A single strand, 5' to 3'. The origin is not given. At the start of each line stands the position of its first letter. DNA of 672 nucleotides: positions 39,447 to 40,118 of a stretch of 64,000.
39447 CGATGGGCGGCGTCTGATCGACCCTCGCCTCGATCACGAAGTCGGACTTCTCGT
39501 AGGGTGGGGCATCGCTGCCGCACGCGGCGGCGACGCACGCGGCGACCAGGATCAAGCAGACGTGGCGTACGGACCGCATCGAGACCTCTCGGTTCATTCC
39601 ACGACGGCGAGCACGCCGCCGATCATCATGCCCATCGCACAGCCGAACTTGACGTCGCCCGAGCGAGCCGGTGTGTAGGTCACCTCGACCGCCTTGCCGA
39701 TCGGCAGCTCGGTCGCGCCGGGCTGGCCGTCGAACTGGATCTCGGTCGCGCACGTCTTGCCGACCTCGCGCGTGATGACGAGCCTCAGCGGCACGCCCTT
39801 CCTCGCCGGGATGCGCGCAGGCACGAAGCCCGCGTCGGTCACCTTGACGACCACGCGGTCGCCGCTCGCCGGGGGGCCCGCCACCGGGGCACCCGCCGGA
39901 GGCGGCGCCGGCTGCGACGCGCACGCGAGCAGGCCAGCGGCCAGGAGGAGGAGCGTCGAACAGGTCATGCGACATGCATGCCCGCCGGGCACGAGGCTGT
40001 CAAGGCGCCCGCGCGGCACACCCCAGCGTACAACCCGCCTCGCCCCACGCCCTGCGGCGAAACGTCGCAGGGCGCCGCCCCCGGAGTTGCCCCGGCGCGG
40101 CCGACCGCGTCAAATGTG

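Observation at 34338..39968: Eight-gene copper/haem envelope island inserted between murG and murC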

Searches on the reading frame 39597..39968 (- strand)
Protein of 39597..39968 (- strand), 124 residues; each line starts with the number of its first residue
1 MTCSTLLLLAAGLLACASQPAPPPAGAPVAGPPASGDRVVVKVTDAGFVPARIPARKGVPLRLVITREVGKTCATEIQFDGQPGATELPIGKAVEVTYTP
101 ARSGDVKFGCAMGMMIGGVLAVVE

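Call 6: search_protein_families(library=pfam, max_evalue=0.1, proteins=[window:39597-39968:-])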
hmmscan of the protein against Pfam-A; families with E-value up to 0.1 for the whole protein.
window:39597-39968:- (124 aa): 1 family
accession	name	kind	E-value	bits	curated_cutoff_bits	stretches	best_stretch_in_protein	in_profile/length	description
PF13473.12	Cupredoxin_1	-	1.9e-08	34.7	27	1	13-122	8-104/104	Cupredoxin-like domain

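Call 7: search_protein_families(library=ncbifam, max_evalue=0.1, proteins=[window:39597-39968:-])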
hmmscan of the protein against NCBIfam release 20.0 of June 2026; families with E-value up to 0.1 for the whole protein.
window:39597-39968:- (124 aa): 1 family
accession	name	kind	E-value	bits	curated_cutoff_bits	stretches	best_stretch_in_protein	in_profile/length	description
NF051440.1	CuResCopIPSEAE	equivalog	0.017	14.9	280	0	7-67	12-71/180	copper-resistant cuproprotein CopI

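Call 16: search_solved_structures(query=window:39597-39968:-, max_evalue=10, show_alignments=3)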
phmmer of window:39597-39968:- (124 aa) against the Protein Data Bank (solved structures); distinct sequences matched with E-value up to 10: 5.
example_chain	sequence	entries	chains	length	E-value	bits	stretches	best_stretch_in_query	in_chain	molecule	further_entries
2mry_A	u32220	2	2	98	7.1e-09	39.4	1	45-120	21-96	Uncharacterized protein | CupA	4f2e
4f2f_A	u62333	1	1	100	2e-06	31.5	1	44-120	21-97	Cation-transporting ATPase, E1-E2 family protein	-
2aaq_A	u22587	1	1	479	0.34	14.6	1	15-74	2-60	glutathione reductase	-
1bwc_A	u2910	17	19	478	0.72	13.6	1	15-74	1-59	PROTEIN (GLUTATHIONE REDUCTASE) | GLUTATHIONE REDUCTASE | glutathione reductase, mitochondrial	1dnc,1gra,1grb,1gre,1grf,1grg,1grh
3djg_X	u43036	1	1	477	1.6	12.5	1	16-74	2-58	Glutathione reductase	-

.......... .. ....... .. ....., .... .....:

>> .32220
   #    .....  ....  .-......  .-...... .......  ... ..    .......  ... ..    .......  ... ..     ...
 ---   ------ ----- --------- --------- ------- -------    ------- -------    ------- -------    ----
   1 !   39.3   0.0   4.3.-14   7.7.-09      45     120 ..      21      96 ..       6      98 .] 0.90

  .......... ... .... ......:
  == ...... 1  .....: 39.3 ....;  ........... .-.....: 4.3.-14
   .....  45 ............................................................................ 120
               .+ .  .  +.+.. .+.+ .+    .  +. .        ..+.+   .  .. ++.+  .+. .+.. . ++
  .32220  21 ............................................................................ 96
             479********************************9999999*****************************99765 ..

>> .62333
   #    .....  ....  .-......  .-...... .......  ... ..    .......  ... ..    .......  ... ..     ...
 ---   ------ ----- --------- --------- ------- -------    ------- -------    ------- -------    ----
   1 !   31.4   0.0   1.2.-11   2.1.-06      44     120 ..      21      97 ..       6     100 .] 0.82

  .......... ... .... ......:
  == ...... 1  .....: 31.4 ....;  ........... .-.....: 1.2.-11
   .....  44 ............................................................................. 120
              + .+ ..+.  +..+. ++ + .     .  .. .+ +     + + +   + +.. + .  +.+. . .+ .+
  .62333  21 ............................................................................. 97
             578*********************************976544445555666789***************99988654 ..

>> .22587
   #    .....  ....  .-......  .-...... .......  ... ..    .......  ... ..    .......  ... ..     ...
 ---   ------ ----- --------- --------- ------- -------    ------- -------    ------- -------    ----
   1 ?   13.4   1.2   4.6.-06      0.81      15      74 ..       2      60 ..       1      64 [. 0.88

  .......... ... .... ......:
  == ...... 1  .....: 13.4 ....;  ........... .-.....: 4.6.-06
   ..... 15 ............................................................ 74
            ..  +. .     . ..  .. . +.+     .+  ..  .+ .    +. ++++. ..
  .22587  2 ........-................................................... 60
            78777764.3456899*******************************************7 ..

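Call 45: find_homologous_proteins(query=window:39597-39968:-)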
Query window:39597-39968:- (124 aa): 142 proteins with E <= 0.001 among 630 candidates; the best 120 are listed.
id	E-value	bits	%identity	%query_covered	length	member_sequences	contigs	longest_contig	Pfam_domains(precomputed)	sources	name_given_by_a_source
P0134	3.0e-72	259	100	100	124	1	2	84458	PF13473.13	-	-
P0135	2.9e-55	204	82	97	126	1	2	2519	PF13473.13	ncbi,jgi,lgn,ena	-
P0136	4.3e-51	190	89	72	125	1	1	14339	PF13473.13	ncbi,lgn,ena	-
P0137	1.2e-46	176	84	72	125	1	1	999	PF13473.13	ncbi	-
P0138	2.4e-45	172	90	70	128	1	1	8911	PF13473.13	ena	-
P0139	2.2e-42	162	74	72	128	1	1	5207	PF13473.13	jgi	jgi:plastocyanin domain-containing protein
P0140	7.0e-37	144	68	71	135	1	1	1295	PF13473.13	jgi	jgi:plastocyanin domain-containing protein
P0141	3.1e-36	142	70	70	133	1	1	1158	PF13473.13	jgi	-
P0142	1.0e-34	137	69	70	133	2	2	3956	PF13473.13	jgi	jgi:plastocyanin domain-containing protein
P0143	3.5e-34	136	74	69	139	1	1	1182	PF13473.13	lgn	-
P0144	4.6e-34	135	71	69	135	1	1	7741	PF13473.13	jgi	jgi:plastocyanin domain-containing protein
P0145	1.4e-33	134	68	71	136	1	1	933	PF13473.13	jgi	jgi:plastocyanin domain-containing protein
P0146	1.9e-33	133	64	73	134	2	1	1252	PF13473.13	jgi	jgi:hypothetical protein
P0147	2.0e-33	133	69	70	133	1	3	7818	PF13473.13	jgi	jgi:plastocyanin domain-containing protein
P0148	2.2e-33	133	71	69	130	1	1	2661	PF13473.13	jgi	jgi:plastocyanin domain-containing protein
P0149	2.3e-33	133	67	70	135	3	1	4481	PF13473.13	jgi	jgi:plastocyanin domain-containing protein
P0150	2.7e-33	133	67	71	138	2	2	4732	PF13473.13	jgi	jgi:hypothetical protein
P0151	2.8e-33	133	66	70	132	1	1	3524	PF13473.13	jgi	jgi:plastocyanin domain-containing protein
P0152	2.8e-33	133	71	69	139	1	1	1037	PF13473.13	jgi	jgi:hypothetical protein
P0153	3.2e-33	133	69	70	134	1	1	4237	PF13473.13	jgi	jgi:plastocyanin domain-containing protein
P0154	3.7e-33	132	69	69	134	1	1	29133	PF13473.13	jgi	jgi:plastocyanin domain-containing protein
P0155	4.8e-33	132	67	70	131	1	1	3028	PF13473.13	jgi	jgi:plastocyanin domain-containing protein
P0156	5.4e-33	132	60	87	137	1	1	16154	PF13473.13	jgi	jgi:plastocyanin domain-containing protein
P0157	5.5e-33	132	68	69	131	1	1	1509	PF13473.13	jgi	jgi:plastocyanin domain-containing protein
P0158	5.8e-33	132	67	70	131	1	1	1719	PF13473.13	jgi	jgi:plastocyanin domain-containing protein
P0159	6.3e-33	132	70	70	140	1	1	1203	PF13473.13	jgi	jgi:hypothetical protein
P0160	9.0e-33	131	69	69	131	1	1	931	PF13473.13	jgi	jgi:plastocyanin domain-containing protein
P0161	9.9e-33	131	68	70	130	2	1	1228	PF13473.13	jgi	-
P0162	1.3e-32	131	67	72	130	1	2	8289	PF13473.13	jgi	jgi:plastocyanin domain-containing protein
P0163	1.4e-32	131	71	69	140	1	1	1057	PF13473.13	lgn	-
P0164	1.7e-32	130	69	70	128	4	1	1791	PF13473.13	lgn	-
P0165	2.7e-32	130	71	70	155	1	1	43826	PF13473.13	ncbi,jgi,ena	-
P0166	4.7e-32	129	69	69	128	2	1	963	PF13473.13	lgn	-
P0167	4.8e-32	129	72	69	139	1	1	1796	PF13473.13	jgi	jgi:hypothetical protein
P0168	4.9e-32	129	68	70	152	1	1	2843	PF13473.13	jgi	jgi:hypothetical protein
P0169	5.2e-32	129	70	70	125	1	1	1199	PF13473.13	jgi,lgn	jgi:plastocyanin domain-containing protein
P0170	5.4e-32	129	71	69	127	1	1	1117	PF13473.13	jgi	jgi:plastocyanin domain-containing protein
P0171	6.0e-32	129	70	70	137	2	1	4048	PF13473.13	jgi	jgi:plastocyanin domain-containing protein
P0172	8.3e-32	128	68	70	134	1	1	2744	PF13473.13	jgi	jgi:plastocyanin domain-containing protein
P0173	8.8e-32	128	70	70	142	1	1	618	PF13473.13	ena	-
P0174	9.5e-32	128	69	69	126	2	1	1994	PF13473.13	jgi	jgi:plastocyanin domain-containing protein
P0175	1.0e-31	128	69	70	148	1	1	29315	PF13473.13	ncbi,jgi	jgi:hypothetical protein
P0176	1.0e-31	128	68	69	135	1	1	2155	PF13473.13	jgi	jgi:plastocyanin domain-containing protein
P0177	1.6e-31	127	54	97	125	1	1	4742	PF13473.13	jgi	jgi:plastocyanin domain-containing protein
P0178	1.8e-31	127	72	69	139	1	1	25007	PF13473.13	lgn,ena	-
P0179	1.9e-31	127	69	69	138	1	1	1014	PF13473.13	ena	-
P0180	2.2e-31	127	67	70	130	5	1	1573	PF13473.13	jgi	jgi:plastocyanin domain-containing protein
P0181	2.3e-31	127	70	70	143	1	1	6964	PF13473.13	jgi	jgi:hypothetical protein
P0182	2.7e-31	126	67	70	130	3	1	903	PF13473.13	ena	-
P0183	2.8e-31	126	71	69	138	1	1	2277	PF13473.13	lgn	-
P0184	3.2e-31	126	70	65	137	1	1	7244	PF13473.13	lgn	-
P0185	3.3e-31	126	68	69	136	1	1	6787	PF13473.13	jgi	jgi:plastocyanin domain-containing protein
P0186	3.5e-31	126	55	95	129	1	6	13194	PF13473.13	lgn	-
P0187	3.5e-31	126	69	67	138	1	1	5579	PF13473.13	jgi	jgi:plastocyanin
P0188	4.2e-31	126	64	71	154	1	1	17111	PF13473.13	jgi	jgi:Cupredoxin-like domain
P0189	5.0e-31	126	70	70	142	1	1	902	PF13473.13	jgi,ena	-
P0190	5.9e-31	125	67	70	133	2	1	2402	PF13473.13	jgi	jgi:hypothetical protein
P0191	6.3e-31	125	69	72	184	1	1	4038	PF13473.13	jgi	-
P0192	7.0e-31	125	71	69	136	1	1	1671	PF13473.13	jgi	jgi:plastocyanin domain-containing protein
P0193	7.9e-31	125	67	70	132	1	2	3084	PF13473.13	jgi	jgi:plastocyanin domain-containing protein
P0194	8.0e-31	125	63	83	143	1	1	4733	PF13473.13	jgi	jgi:hypothetical protein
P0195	8.4e-31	125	71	69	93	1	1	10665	PF13473.13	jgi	jgi:plastocyanin domain-containing protein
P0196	9.0e-31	125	67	70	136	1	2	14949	PF13473.13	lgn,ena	-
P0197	9.3e-31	125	66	85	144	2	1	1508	PF13473.13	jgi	jgi:hypothetical protein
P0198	1.2e-30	124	66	87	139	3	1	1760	PF13473.13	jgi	jgi:hypothetical protein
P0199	1.3e-30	124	61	84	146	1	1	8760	PF13473.13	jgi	jgi:hypothetical protein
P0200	1.7e-30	124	64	69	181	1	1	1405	PF13473.13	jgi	jgi:hypothetical protein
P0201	1.8e-30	124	66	69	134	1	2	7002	PF13473.13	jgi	jgi:plastocyanin domain-containing protein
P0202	1.9e-30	124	55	96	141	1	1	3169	PF13473.13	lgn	-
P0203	2.4e-30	123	64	65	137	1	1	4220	PF13473.13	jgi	jgi:plastocyanin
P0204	2.8e-30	123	67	70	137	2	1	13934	PF13473.13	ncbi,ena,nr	ncbi:MAG TPA: cupredoxin domain-containing protein [Polyangia bacterium]|nr:cupredoxin domain-contai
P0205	3.1e-30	123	70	69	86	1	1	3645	PF13473.13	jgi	jgi:plastocyanin domain-containing protein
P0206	3.4e-30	123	66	69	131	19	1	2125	PF13473.13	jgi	jgi:plastocyanin domain-containing protein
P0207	3.4e-30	123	66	70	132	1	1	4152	PF13473.13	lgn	-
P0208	4.6e-30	122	66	69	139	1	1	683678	PF13473.13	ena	-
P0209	5.3e-30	122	63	85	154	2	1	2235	PF13473.13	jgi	jgi:plastocyanin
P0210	5.7e-30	122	63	69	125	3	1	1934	PF13473.13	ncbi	ncbi:MAG TPA: cupredoxin domain-containing protein [Polyangia bacterium]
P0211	5.7e-30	122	71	66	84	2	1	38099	PF13473.13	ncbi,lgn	-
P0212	5.7e-30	122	66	71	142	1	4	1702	PF13473.13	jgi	jgi:plastocyanin domain-containing protein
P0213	7.1e-30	122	58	74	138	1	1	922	PF13473.13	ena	-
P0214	9.0e-30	122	67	69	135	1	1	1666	PF13473.13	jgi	jgi:plastocyanin domain-containing protein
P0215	1.3e-29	121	68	70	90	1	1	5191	PF13473.13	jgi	jgi:plastocyanin domain-containing protein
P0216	1.6e-29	121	66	69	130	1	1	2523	PF13473.13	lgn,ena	-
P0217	1.7e-29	121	67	70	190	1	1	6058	PF13473.13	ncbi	-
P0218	1.7e-29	121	68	69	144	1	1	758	PF13473.13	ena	-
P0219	2.3e-29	120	63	71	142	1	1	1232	PF13473.13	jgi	jgi:plastocyanin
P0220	2.4e-29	120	66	69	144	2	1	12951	PF13473.13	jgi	jgi:hypothetical protein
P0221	2.4e-29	120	66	70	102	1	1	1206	PF13473.13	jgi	jgi:plastocyanin domain-containing protein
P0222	2.6e-29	120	64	70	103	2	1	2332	PF13473.13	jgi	jgi:plastocyanin domain-containing protein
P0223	2.7e-29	120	63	70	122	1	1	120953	PF13473.13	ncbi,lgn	-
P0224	3.1e-29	120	72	69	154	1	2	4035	PF13473.13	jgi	jgi:hypothetical protein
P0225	3.3e-29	120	62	69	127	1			PF13473.13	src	-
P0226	3.8e-29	119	64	71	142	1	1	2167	PF13473.13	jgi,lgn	jgi:plastocyanin domain-containing protein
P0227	4.2e-29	119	71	66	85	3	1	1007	PF13473.13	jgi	jgi:plastocyanin domain-containing protein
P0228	4.5e-29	119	63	73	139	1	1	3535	PF13473.13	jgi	jgi:hypothetical protein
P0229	4.9e-29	119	65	69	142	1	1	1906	PF13473.13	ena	-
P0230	6.2e-29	119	64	71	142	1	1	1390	PF13473.13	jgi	jgi:plastocyanin domain-containing protein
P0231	9.9e-29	118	63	71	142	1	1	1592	PF13473.13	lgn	-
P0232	1.2e-28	118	61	69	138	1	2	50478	PF13473.13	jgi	jgi:hypothetical protein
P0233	1.5e-28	118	67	66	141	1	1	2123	PF13473.13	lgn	-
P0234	1.8e-28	117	65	68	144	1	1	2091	PF13473.13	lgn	-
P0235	1.8e-28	117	62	70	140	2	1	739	PF13473.13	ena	-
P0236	3.3e-28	116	69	69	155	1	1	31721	PF13473.13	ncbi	-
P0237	7.5e-28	115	67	69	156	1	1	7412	PF13473.13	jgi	jgi:hypothetical protein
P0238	8.4e-28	115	57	82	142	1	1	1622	PF13473.13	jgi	jgi:plastocyanin domain-containing protein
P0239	8.6e-28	115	62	70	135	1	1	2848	PF13473.13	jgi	jgi:plastocyanin domain-containing protein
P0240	1.2e-27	115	64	69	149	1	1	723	PF13473.13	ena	-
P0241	1.6e-27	114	62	70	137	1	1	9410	PF13473.13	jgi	jgi:hypothetical protein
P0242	2.6e-27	114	63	70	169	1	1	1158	PF13473.13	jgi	jgi:hypothetical protein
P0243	2.9e-27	113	51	95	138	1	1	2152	PF13473.13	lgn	-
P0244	3.1e-27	113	64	69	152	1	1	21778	PF13473.13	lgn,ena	-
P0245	3.6e-27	113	50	94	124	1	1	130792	PF13473.13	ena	-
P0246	4.6e-27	113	65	69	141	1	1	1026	PF13473.13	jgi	jgi:plastocyanin domain-containing protein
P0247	4.6e-27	113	67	68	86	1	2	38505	PF13473.13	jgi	jgi:plastocyanin domain-containing protein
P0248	4.6e-27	113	63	68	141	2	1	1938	PF13473.13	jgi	jgi:plastocyanin domain-containing protein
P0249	6.6e-27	112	63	72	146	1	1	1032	PF13473.13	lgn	-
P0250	9.2e-27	112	63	70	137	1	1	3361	PF13473.13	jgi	jgi:plastocyanin domain-containing protein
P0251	1.5e-26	111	64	73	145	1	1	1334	PF13473.13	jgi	jgi:plastocyanin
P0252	2.3e-26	111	68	65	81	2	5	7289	PF13473.13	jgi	jgi:plastocyanin domain-containing protein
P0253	5.7e-26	109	55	71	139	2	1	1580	PF13473.13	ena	-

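Call 46: find_encoding_contigs(protein=P0208, flank=6000, max_places=1)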
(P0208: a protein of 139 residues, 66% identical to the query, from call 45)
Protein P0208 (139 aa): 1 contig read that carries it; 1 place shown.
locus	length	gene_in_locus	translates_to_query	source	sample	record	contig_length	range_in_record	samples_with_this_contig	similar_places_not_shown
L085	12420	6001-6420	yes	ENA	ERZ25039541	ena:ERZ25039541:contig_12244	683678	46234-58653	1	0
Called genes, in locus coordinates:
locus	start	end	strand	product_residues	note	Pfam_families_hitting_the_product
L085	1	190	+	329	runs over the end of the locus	PF18928:DUF5677 (weak)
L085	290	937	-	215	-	PF01844:HNH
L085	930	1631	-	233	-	PF02720:DUF222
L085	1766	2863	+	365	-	-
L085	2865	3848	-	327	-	-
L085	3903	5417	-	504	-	PF00501:AMP-binding, PF13193:AMP-binding_C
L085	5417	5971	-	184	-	-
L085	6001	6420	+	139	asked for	PF13473:Cupredoxin_1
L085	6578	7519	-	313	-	PF02754:CCG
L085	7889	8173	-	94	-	-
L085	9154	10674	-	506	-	PF01565:FAD_binding_4, PF02913:FAD-oxidase_C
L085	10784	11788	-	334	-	PF03706:LPG_synthase_TM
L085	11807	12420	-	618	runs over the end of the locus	PF00009:GTP_EFTU, PF22042:EF-G_D2, PF03144:GTP_EFTU_D2, PF00679:EFG_C, PF21018:BipA_C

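Call 47: find_encoding_contigs(protein=P0223, flank=6000, max_places=1)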
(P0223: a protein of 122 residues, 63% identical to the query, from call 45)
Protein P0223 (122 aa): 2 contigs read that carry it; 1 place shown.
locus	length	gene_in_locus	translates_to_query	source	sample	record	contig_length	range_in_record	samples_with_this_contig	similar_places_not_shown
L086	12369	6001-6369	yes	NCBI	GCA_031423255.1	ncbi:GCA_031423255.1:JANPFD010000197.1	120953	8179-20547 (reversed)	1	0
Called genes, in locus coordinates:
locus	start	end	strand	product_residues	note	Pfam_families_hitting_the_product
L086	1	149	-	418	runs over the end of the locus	PF00483:NTP_transferase, PF12804:NTP_transf_3 (weak), PF24894:Hexapep_GlmU, PF25084:LbH_EIF2B, PF25247:LbH_GLGC (faint), PF25087:GMPPB_C (weak)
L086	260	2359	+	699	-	PF11897:DUF3417, PF00343:Phosphorylase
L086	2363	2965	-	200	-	-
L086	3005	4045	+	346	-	PF13103:TonB_2 (weak), PF03544:TonB_C (weak)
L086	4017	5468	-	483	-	PF00501:AMP-binding, PF13193:AMP-binding_C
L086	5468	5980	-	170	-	-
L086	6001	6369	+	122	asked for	PF13473:Cupredoxin_1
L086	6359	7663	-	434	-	PF00037:Fer4 (faint), PF12797:Fer4_2 (faint), PF12837:Fer4_6 (faint), PF13183:Fer4_8, PF12838:Fer4_7, PF13484:Fer4_16 (weak), PF13534:Fer4_17, PF02754:CCG, +2 more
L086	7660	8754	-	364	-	PF01565:FAD_binding_4, PF02913:FAD-oxidase_C (faint)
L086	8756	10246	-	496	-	PF01565:FAD_binding_4, PF02913:FAD-oxidase_C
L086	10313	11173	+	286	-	PF01007:IRK, PF07885:Ion_trans_2, PF17655:IRK_C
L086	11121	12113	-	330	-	PF03706:LPG_synthase_TM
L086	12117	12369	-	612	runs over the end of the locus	PF00009:GTP_EFTU, PF22042:EF-G_D2, PF03144:GTP_EFTU_D2, PF00679:EFG_C, PF21018:BipA_C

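Call 48: find_encoding_contigs(protein=P0165, flank=6000, max_places=1)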
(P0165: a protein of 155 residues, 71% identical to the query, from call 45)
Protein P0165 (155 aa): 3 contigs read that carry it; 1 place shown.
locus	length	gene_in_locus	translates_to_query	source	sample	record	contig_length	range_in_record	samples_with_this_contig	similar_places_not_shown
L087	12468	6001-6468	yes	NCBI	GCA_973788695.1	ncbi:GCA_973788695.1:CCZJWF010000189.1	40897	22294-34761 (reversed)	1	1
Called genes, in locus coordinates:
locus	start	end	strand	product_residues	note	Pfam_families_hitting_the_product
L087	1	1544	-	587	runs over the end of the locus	PF00069:Pkinase, PF01636:APH (faint), PF07714:PK_Tyr_Ser-Thr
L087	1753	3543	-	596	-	PF00672:HAMP, PF00989:PAS (weak), PF08448:PAS_4, PF12860:PAS_7 (faint), PF00512:HisKA, PF02518:HATPase_c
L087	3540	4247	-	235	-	PF00072:Response_reg, PF00486:Trans_reg_C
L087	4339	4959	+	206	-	PF01865:PhoU_div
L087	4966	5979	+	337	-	PF01384:PHO4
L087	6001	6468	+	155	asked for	PF13473:Cupredoxin_1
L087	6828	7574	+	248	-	PF03411:Peptidase_M74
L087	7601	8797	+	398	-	PF20434:BD-FAE (weak), PF00561:Abhydrolase_1 (faint), PF00326:Peptidase_S9, PF01738:DLH (weak), PF02230:Abhydrolase_2 (faint)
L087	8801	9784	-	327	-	PF05235:CHAD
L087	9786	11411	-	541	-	PF02541:Ppx-GppA, PF21447:Ppx-GppA_III, PF01966:HD (weak)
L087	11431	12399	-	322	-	PF03706:LPG_synthase_TM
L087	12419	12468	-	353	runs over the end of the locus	PF04015:DUF362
